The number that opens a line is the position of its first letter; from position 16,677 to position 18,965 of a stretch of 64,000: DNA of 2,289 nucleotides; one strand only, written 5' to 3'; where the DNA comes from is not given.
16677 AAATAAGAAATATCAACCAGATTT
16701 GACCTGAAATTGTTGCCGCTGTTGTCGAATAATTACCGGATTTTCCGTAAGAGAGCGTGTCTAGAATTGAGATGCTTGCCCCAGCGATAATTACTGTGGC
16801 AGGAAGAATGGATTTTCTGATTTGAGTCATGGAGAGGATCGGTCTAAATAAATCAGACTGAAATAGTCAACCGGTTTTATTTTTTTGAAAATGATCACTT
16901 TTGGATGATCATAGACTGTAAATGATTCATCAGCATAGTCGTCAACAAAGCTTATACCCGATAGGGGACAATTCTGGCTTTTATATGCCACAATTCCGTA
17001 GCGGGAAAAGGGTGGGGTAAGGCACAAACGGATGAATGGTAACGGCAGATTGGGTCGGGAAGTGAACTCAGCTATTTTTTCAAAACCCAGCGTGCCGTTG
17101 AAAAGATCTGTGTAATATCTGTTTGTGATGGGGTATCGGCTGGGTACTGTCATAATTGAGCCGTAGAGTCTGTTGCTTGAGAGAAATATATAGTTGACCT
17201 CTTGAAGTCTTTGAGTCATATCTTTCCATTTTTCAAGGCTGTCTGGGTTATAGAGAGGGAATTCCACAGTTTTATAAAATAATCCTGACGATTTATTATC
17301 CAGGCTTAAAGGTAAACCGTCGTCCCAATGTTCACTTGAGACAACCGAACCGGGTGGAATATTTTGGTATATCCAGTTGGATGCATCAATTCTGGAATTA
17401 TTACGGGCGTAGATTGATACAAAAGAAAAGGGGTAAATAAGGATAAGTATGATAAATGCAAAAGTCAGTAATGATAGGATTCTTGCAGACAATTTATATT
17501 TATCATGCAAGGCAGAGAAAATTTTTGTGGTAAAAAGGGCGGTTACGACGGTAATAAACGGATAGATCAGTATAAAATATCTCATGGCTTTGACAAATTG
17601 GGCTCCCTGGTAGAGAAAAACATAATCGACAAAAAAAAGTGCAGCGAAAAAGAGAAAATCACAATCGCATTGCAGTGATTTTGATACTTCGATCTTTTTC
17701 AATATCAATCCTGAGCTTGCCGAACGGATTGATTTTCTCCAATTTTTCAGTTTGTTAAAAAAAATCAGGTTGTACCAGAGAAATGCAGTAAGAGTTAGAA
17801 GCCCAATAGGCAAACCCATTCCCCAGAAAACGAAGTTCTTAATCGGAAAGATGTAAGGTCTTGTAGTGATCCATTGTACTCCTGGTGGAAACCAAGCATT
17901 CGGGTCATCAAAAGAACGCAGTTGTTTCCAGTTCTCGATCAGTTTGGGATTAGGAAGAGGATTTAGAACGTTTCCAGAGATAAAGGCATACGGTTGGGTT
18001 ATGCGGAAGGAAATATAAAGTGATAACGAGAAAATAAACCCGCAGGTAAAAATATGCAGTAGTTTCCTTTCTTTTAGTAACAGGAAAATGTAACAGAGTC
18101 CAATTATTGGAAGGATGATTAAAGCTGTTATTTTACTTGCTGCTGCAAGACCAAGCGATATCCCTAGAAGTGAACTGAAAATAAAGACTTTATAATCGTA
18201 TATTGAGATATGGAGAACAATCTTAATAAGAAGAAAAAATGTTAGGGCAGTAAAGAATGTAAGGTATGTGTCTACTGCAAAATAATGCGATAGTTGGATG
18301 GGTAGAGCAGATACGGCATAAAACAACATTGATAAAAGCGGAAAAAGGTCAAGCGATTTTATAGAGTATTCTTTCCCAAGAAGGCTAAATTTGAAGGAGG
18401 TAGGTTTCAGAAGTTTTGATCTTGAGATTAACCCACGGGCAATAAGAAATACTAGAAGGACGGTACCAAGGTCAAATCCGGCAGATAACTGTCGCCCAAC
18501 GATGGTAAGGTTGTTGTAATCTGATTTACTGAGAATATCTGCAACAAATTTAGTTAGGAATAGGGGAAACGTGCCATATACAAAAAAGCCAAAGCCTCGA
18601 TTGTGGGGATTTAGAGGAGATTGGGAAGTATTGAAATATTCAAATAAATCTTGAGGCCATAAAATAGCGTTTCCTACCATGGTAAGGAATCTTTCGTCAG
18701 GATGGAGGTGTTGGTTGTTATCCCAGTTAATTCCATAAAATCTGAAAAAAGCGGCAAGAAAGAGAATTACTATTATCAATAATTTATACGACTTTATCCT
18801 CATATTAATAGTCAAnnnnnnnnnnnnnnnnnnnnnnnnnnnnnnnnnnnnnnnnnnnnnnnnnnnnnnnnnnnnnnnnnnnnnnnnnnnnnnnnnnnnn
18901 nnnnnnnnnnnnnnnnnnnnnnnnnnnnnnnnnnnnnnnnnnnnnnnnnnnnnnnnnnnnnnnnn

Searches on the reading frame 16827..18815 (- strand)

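Call 9: search_protein_families(library=pfam, proteins=[window:16827-18815:-], max_evalue=0.001)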
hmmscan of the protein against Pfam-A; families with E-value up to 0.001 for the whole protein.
window:16827-18815:- (662 aa): 1 family
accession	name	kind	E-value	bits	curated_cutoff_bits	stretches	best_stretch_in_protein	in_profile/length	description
PF02366.24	PMT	-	0.00011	22.3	22.7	1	160-248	115-203/245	Dolichyl-phosphate-mannose-protein mannosyltransferase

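Call 93: search_protein_families(library=ncbifam, proteins=[window:16827-18815:-], max_evalue=0.001)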
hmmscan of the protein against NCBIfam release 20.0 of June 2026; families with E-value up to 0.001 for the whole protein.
window:16827-18815:- (662 aa): 0 families
